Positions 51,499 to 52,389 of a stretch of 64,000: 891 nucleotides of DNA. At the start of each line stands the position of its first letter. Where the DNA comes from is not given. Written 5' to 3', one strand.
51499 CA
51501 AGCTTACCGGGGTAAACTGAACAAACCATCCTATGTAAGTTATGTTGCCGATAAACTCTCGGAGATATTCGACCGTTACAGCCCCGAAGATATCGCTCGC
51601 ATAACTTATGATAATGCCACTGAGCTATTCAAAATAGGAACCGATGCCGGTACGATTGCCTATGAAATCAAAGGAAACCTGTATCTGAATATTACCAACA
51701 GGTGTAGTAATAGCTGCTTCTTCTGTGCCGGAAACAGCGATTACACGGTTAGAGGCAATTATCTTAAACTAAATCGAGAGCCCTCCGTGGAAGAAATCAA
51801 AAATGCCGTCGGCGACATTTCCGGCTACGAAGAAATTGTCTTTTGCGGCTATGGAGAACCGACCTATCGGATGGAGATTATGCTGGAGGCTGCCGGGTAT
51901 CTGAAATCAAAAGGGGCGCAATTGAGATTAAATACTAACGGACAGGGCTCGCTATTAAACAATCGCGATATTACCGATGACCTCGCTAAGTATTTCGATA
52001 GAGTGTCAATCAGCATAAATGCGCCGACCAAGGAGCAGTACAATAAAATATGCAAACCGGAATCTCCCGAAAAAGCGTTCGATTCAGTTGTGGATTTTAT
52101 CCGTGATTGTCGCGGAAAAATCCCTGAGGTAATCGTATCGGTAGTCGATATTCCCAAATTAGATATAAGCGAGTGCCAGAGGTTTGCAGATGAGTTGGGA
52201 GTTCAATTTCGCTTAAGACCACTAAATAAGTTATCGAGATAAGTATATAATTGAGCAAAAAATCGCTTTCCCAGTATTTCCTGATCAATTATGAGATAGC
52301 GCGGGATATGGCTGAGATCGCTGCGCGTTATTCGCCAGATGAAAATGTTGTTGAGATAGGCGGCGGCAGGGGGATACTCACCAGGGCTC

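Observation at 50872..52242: Single polypeptide fusing a TatD-family hydrolase to a radical SAM domain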

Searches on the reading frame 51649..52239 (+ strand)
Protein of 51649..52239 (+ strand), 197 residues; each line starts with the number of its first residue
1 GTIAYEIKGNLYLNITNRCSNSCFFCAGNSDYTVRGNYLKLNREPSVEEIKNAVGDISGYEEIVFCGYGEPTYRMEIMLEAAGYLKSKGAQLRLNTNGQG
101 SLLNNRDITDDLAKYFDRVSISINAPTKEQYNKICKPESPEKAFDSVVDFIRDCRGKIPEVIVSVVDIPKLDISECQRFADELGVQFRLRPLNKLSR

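Call 7: search_solved_structures(query=window:51649-52239:+, max_evalue=1, show_alignments=2)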
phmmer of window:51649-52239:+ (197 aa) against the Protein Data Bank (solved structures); distinct sequences matched with E-value up to 1: 2.
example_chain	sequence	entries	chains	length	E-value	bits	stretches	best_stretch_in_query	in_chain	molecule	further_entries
5wc3_A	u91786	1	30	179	0.45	13.4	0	112-171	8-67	SpoIIIAG, Stage III sporulation engulfment assemblyprotein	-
7tol_A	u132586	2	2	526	0.81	12.5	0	13-80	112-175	glycerol dibiphytanyl glycerol tetraether - macrocyclic archaeol synthase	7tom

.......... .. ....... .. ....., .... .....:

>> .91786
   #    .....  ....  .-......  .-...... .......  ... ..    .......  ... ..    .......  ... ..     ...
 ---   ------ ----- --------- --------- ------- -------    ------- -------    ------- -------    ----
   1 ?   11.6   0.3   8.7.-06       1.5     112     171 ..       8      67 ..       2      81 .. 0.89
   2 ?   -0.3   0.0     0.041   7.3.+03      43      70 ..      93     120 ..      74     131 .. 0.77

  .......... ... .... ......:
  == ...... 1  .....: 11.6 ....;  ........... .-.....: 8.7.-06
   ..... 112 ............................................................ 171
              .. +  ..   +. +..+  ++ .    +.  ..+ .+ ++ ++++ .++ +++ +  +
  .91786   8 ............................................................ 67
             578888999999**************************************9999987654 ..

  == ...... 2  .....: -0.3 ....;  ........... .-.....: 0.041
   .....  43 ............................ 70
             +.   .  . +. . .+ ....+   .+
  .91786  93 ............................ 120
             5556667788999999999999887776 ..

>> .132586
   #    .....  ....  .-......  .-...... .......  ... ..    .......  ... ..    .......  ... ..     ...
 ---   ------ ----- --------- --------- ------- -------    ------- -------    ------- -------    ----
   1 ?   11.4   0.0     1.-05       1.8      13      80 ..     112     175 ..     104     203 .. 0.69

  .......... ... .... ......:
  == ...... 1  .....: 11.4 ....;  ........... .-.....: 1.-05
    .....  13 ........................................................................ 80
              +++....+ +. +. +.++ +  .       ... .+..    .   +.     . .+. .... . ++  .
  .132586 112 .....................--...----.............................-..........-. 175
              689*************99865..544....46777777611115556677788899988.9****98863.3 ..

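Call 12: find_related_loci(query=window:51649-52239:+, collection=genome_contigs, flank=6000)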
Query window:51649-52239:+ (197 aa) in genome_contigs; peptide patterns used: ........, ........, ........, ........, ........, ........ (x = any residue, [..] = any of these).
178 stretches matched a pattern; 2 encode a relative of the query (tblastn E <= 1e-3); 2 distinct loci.
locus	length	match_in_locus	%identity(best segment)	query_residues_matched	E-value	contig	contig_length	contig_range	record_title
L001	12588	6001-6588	85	1-196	1e-116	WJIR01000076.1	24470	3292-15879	MAG: Candidatus Zixiibacteriota bacterium isolate Bin_336 k141_1138305, whole genome shotgun sequence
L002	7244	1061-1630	48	3-192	2e-59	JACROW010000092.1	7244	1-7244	MAG: Candidatus Omnitrophota bacterium isolate NC_groundwater_1971_Pr3_S-0.2um_46_2 scaffold_554215, whole genome shotgu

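Call 13: find_homologous_proteins(query=window:51649-52239:+, max_evalue=0.00001)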
Query window:51649-52239:+ (197 aa): 1411 proteins with E <= 0.00001 among 1523 candidates; the best 120 are listed.
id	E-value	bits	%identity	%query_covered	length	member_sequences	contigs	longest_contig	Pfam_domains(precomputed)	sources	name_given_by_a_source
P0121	2.0e-58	215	51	98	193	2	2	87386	PF04055.28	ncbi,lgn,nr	ncbi:MAG: hypothetical protein PWQ82_396 [Thermosediminibacterales bacterium]|nr:hypothetical protei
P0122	4.9e-58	214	48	97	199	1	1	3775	PF04055.28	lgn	-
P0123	1.0e-57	213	51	96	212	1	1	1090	PF04055.28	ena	-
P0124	2.1e-57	212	49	96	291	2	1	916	PF01026.28,PF04055.28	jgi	jgi:TatD DNase family protein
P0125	2.5e-57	212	46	97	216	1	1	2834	PF04055.28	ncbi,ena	-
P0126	3.9e-57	211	47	97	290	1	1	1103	PF01026.28,PF04055.28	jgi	jgi:TatD DNase family protein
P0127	7.6e-57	210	48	98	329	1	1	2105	PF01026.28,PF04055.28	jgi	jgi:TatD DNase family protein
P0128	1.3e-56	209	49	98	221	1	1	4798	PF04055.28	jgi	jgi:TatD DNase family protein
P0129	1.3e-56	209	49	98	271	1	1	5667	PF01026.28,PF04055.28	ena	-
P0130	7.7e-56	207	48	98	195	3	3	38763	PF04055.28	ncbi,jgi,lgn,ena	-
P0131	1.5e-55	206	49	98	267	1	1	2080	PF01026.28,PF04055.28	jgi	jgi:TatD DNase family protein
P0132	5.2e-55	204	49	95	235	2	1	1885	PF04055.28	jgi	jgi:TatD DNase family protein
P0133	7.6e-55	204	45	98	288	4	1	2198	PF01026.28,PF04055.28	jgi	jgi:TatD DNase family protein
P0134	1.0e-54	203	48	98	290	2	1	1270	PF01026.28,PF04055.28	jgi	jgi:TatD DNase family protein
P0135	1.2e-54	203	51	96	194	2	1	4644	PF04055.28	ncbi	-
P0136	2.0e-54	202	49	96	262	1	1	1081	PF01026.28,PF04055.28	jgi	jgi:TatD DNase family protein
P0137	3.4e-54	201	48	96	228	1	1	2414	PF04055.28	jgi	jgi:TatD DNase family protein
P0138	4.4e-54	201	49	96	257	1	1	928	PF01026.28,PF04055.28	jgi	jgi:TatD DNase family protein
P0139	4.6e-54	201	45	98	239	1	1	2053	PF04055.28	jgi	-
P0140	7.9e-54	200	46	96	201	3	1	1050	PF04055.28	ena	-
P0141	1.8e-53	199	47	96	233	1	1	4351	PF04055.28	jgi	jgi:TatD DNase family protein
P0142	1.9e-53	199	49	97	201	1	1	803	PF04055.28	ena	-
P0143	2.0e-53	199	45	98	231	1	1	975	PF04055.28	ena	-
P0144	2.1e-53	199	47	95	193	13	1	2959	PF04055.28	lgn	-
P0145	2.4e-53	199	48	96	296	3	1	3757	PF01026.28,PF04055.28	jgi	-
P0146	2.5e-53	199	48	98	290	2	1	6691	PF01026.28,PF04055.28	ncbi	-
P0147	2.6e-53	199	49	95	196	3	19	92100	PF04055.28,PF13353.12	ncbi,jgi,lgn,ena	-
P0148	3.0e-53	198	47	99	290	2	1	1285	PF01026.28,PF04055.28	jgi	jgi:TatD DNase family protein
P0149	3.5e-53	198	48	99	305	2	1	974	PF01026.28,PF04055.28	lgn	-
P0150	3.6e-53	198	47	96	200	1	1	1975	PF04055.28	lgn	-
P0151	5.1e-53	198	48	96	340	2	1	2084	PF01026.28,PF04055.28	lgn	-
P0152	6.1e-53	197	47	96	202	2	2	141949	PF04055.28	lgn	-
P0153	6.4e-53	197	44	98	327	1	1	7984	PF01026.28,PF04055.28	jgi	-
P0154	6.6e-53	197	46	96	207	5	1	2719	PF04055.28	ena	-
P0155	1.1e-52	196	49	95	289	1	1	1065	PF01026.28,PF04055.28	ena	-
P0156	1.2e-52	196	47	96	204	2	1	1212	PF04055.28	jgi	jgi:TatD DNase family protein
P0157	1.6e-52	196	48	96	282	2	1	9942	PF01026.28,PF04055.28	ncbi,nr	ncbi:MAG TPA: TatD family nuclease-associated radical SAM protein, partial [bacterium]|nr:TatD famil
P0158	2.3e-52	195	45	96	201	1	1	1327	PF04055.28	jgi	jgi:TatD family-associated radical SAM protein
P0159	2.5e-52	195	49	95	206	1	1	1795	PF04055.28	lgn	-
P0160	3.1e-52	195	47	96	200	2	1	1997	PF04055.28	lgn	-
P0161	3.2e-52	195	44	96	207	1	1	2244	PF04055.28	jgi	jgi:TatD DNase family protein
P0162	3.3e-52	195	49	96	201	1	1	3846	PF04055.28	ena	-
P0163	3.3e-52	195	45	98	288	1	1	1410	PF01026.28,PF04055.28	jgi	jgi:TatD DNase family protein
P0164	3.9e-52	195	46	98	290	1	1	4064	PF01026.28,PF04055.28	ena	-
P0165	4.1e-52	195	47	96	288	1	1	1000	PF01026.28,PF04055.28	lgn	-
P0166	4.4e-52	195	49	96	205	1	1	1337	PF04055.28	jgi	jgi:TatD DNase family protein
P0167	5.0e-52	194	47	95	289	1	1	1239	PF01026.28,PF04055.28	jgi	jgi:TatD DNase family protein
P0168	5.1e-52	194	45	98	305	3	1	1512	PF01026.28,PF04055.28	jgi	-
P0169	5.2e-52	194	47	97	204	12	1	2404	PF04055.28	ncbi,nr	ncbi:MAG TPA: radical SAM protein [Thermoanaerobacterales bacterium]|nr:radical SAM protein [Thermoa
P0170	5.5e-52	194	46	97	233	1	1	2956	PF04055.28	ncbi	ncbi:TatD family nuclease-associated radical SAM protein, partial [Nitrospirota bacterium]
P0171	6.3e-52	194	46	95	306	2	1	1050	PF01026.28,PF04055.28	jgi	jgi:TatD DNase family protein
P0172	6.7e-52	194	48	95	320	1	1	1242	PF01026.28,PF04055.28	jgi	jgi:TatD DNase family protein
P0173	7.3e-52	194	47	95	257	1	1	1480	PF01026.28,PF04055.28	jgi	jgi:TatD DNase family protein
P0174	7.7e-52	194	47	96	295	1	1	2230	PF01026.28,PF04055.28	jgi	jgi:TatD DNase family protein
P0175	7.7e-52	194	48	97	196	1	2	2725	PF04055.28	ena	-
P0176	7.7e-52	194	43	96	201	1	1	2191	PF04055.28,PF13353.12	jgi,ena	-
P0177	9.4e-52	193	47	95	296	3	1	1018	PF01026.28,PF04055.28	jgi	jgi:TatD DNase family protein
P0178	1.2e-51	193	47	96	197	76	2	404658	PF04055.28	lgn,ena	-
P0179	1.9e-51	192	47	98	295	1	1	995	PF01026.28,PF04055.28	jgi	jgi:TatD DNase family protein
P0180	2.3e-51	192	48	96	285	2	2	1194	PF01026.28,PF04055.28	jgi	jgi:TatD DNase family protein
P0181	2.5e-51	192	44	98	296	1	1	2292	PF01026.28,PF04055.28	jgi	jgi:TatD DNase family protein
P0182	3.1e-51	192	47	95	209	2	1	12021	PF04055.28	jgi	jgi:TatD DNase family protein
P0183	5.4e-51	191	46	95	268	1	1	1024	PF01026.28,PF04055.28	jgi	jgi:TatD DNase family protein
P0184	5.6e-51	191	48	96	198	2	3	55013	PF04055.28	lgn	-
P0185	6.0e-51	191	45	96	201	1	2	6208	PF04055.28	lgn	-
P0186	6.3e-51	191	48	99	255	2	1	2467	PF04055.28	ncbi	-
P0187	6.6e-51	191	45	99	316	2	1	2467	PF01026.28,PF04055.28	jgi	jgi:TatD DNase family protein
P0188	6.7e-51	191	47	95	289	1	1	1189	PF01026.28,PF04055.28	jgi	jgi:TatD DNase family protein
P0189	7.0e-51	191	47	98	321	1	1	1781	PF01026.28,PF04055.28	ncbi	-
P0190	7.1e-51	191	47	96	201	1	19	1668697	PF04055.28,PF13353.12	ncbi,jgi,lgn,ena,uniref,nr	ncbi:radical SAM protein [candidate division WOR-1 bacterium RIFOXYA12_FULL_52_29]|uniref:Radical SA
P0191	7.6e-51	191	47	95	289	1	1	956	PF01026.28,PF04055.28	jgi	jgi:TatD DNase family protein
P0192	7.8e-51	190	45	96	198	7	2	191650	PF04055.28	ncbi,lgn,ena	-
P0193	8.6e-51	190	46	98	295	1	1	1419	PF01026.28,PF04055.28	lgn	-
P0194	1.0e-50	190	47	96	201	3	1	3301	PF04055.28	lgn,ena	-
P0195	1.4e-50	190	47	99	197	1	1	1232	PF04055.28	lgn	-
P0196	1.5e-50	190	46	93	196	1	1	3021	PF04055.28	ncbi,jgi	-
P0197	1.6e-50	189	46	98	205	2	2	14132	PF04055.28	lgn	-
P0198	1.8e-50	189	48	96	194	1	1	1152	PF04055.28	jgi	jgi:TatD DNase family protein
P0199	1.9e-50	189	46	97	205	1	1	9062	PF04055.28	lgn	-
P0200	1.9e-50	189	45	96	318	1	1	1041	PF01026.28,PF04055.28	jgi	-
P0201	2.0e-50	189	46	95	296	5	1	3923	PF01026.28,PF04055.28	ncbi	ncbi:MAG: hypothetical protein PVSMB11_02460 [Desulfuromonadaceae bacterium]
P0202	2.1e-50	189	46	96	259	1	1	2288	PF01026.28,PF04055.28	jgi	jgi:TatD DNase family protein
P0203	2.2e-50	189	44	96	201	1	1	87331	PF04055.28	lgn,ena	-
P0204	2.2e-50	189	46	95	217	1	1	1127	PF04055.28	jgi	jgi:TatD DNase family protein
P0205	2.2e-50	189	46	95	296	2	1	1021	PF01026.28,PF04055.28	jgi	jgi:TatD DNase family protein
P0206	2.3e-50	189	46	98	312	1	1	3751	PF01026.28,PF04055.28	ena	-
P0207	2.3e-50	189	49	96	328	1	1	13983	PF01026.28,PF04055.28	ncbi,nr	ncbi:MAG: TatD family hydrolase, partial [Candidatus Eisenbacteria bacterium]|nr:TatD family hydrola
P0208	2.8e-50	189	47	95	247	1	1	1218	PF01026.28,PF04055.28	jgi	jgi:TatD DNase family protein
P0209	2.8e-50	189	48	95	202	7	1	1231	PF04055.28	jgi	jgi:TatD family-associated radical SAM protein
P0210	3.2e-50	188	48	98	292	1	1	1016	PF01026.28,PF04055.28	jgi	jgi:TatD DNase family protein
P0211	3.7e-50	188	43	96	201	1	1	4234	PF04055.28,PF13353.12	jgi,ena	-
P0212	3.7e-50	188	45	95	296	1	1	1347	PF01026.28,PF04055.28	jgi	jgi:TatD DNase family protein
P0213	3.7e-50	188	45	96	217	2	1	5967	PF04055.28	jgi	jgi:TatD DNase family protein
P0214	4.2e-50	188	47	95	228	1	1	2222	PF04055.28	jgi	jgi:TatD DNase family protein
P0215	6.6e-50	187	46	96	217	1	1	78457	PF04055.28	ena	-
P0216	6.9e-50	187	46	95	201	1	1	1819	PF04055.28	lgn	-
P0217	7.0e-50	187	45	96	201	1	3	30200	PF04055.28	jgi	jgi:TatD DNase family protein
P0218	8.4e-50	187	47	95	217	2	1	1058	PF04055.28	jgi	jgi:TatD DNase family protein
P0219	8.6e-50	187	47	95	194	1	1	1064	PF04055.28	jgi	jgi:TatD DNase family protein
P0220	9.5e-50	187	44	99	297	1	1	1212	PF01026.28,PF04055.28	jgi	jgi:TatD DNase family protein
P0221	1.1e-49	187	46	99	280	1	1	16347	PF01026.28,PF04055.28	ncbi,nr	ncbi:MAG TPA: TatD family nuclease-associated radical SAM protein, partial [Geobacteraceae bacterium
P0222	1.3e-49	186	46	96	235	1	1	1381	PF04055.28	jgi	jgi:TatD DNase family protein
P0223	1.4e-49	186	44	95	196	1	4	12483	PF04055.28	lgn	-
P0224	1.5e-49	186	45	98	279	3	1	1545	PF01026.28,PF04055.28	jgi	jgi:TatD DNase family protein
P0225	1.5e-49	186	51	97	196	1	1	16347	PF04055.28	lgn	-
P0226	1.7e-49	186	49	96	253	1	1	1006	PF04055.28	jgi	jgi:TatD DNase family protein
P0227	1.8e-49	186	47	95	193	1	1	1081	PF04055.28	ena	-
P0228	1.9e-49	186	46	97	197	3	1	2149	PF04055.28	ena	-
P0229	2.0e-49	186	47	95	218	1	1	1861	PF04055.28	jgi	jgi:TatD DNase family protein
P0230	2.5e-49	186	44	95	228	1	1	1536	PF04055.28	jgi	jgi:TatD DNase family protein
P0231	2.5e-49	186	45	98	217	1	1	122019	PF04055.28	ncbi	-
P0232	2.8e-49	185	45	96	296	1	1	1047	PF01026.28,PF04055.28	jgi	jgi:TatD DNase family protein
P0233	2.8e-49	185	47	96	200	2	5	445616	PF04055.28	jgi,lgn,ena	jgi:TatD family-associated radical SAM protein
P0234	2.9e-49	185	45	95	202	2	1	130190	PF04055.28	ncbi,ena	-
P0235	3.1e-49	185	48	95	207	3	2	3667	PF04055.28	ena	-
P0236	3.3e-49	185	48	97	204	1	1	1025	PF04055.28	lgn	-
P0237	3.6e-49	185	47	96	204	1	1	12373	PF04055.28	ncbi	-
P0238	3.8e-49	185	46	97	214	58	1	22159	PF04055.28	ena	-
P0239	4.6e-49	185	46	97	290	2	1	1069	PF01026.28,PF04055.28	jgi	jgi:TatD DNase family protein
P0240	4.8e-49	185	47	96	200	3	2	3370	PF04055.28,PF13353.12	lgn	-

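Call 15: find_encoding_contigs(protein=P0190, flank=6000, max_places=3)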
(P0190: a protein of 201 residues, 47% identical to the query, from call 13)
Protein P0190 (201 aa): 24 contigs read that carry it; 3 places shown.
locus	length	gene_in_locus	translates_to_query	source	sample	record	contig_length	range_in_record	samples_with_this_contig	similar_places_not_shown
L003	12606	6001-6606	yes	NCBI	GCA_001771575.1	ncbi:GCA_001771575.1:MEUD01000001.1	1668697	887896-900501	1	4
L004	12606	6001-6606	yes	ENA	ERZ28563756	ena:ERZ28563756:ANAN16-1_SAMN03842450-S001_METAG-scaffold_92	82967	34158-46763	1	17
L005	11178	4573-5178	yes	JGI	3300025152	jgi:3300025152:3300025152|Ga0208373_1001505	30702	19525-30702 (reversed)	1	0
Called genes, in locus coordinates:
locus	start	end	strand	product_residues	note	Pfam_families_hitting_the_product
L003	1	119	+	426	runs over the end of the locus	PF25323:6TM_PilS, PF00512:HisKA, PF02518:HATPase_c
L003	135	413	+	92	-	PF02686:GatC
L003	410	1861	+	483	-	PF01425:Amidase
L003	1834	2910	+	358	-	-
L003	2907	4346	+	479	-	PF02934:GatB_N, PF02637:GatB_Yqey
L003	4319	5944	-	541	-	-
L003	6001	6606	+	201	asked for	PF13353:Fer4_12 (weak), PF04055:Radical_SAM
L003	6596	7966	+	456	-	PF01262:AlaDh_PNT_C (faint), PF00890:FAD_binding_2 (faint), PF01134:GIDA, PF01266:DAO (faint), PF07992:Pyr_redox_2, PF12831:FAD_oxidored, PF00070:Pyr_redox, PF02852:Pyr_redox_dim, +3 more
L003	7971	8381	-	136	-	-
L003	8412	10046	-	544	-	PF01676:Metalloenzyme, PF06415:iPGM_N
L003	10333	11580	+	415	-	PF03952:Enolase_N, PF00113:Enolase_C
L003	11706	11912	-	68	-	PF10122:Zn_ribbon_Com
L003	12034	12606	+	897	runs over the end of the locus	PF02739:5_3_exonuc_N, PF01367:5_3_exonuc, PF01612:DNA_pol_A_exo1, PF22619:DNA_polI_exo1 (weak), PF00476:DNA_pol_A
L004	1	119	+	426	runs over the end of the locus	PF25323:6TM_PilS, PF00512:HisKA, PF02518:HATPase_c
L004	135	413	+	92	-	PF02686:GatC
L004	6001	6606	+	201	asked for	PF13353:Fer4_12 (weak), PF04055:Radical_SAM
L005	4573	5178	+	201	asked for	PF13353:Fer4_12 (weak), PF04055:Radical_SAM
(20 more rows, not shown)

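Call 16: find_encoding_contigs(protein=P0121, flank=6000, max_places=2)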
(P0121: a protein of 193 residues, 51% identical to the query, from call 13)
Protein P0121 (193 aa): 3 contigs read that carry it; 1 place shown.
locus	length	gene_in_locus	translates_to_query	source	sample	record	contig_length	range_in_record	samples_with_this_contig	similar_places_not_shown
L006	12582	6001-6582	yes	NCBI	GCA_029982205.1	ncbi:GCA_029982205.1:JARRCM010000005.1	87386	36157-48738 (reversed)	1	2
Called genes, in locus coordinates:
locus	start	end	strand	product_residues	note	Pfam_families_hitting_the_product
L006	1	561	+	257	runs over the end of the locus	PF02353:CMAS (weak), PF02384:N6_Mtase, PF05175:MTS, PF06325:PrmA, PF08123:DOT1 (weak), PF02475:TRM5-TYW2_MTfase, PF13649:Methyltransf_25, PF13847:Methyltransf_31, +5 more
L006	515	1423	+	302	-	PF00590:TP_methylase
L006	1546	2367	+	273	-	PF01210:NAD_Gly3P_dh_N (weak), PF01488:Shikimate_DH (faint), PF03807:F420_oxidored, PF14748:P5CR_dimer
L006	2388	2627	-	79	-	PF04014:MazE_antitoxin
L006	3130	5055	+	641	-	PF00133:tRNA-synt_1, PF01406:tRNA-synt_1e, PF09334:tRNA-synt_1g, PF00133:tRNA-synt_1, PF19303:Anticodon_3, PF08264:Anticodon_1, PF01588:tRNA_bind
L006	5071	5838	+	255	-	PF01026:TatD_DNase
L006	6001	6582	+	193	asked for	PF04055:Radical_SAM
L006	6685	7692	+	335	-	PF03990:DUF348, PF07501:G5, PF06725:3D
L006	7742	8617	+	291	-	PF00398:RrnaAD, PF13649:Methyltransf_25 (weak)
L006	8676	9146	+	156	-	PF04308:RNaseH_like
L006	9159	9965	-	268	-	PF00535:Glycos_transf_2 (weak)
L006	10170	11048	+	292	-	PF05582:Peptidase_U57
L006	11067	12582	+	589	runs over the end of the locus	PF07833:Cu_amine_oxidN1, PF08486:SpoIID, PF01520:Amidase_3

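Call 23: search_protein_representatives(protein=window:51649-52239:+)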
Query: 197 residues. Proteins with E-value up to 0.001 (for the whole library): 1779; up to 1e-10: 848; up to 1e-30: 254. The best 150 are listed.
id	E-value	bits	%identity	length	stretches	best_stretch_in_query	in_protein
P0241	2.8e-57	209.8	47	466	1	1-193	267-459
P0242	3.7e-55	202.9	47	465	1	3-194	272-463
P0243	6.4e-53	195.6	50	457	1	3-192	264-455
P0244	2.4e-52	193.7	46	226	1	1-191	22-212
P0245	2.4e-52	193.7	47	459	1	3-195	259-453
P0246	4.5e-52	192.8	49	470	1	3-194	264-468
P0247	1.9e-51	190.8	48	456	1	4-195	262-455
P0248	4.2e-51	189.7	50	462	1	3-191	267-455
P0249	4.8e-51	189.5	45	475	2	2-191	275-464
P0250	1.3e-50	188.1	45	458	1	3-191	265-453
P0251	1.3e-50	188.1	45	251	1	3-192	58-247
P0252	1.9e-50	187.6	47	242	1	2-192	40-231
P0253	2.5e-50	187.2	46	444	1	3-192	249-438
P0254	2.7e-50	187.1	47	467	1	2-191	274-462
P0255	3.7e-50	186.6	46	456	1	3-192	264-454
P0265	5.3e-48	179.6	48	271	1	3-192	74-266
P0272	5.8e-47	176.2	49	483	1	2-192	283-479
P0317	7.6e-43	162.8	48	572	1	2-191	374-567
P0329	5.8e-42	159.9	43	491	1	2-191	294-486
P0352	2.2e-40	154.7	43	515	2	44-193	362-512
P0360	9.4e-40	152.7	49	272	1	2-193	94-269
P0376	1.0e-38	149.3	41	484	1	1-194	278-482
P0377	1.2e-38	149.0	41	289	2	2-128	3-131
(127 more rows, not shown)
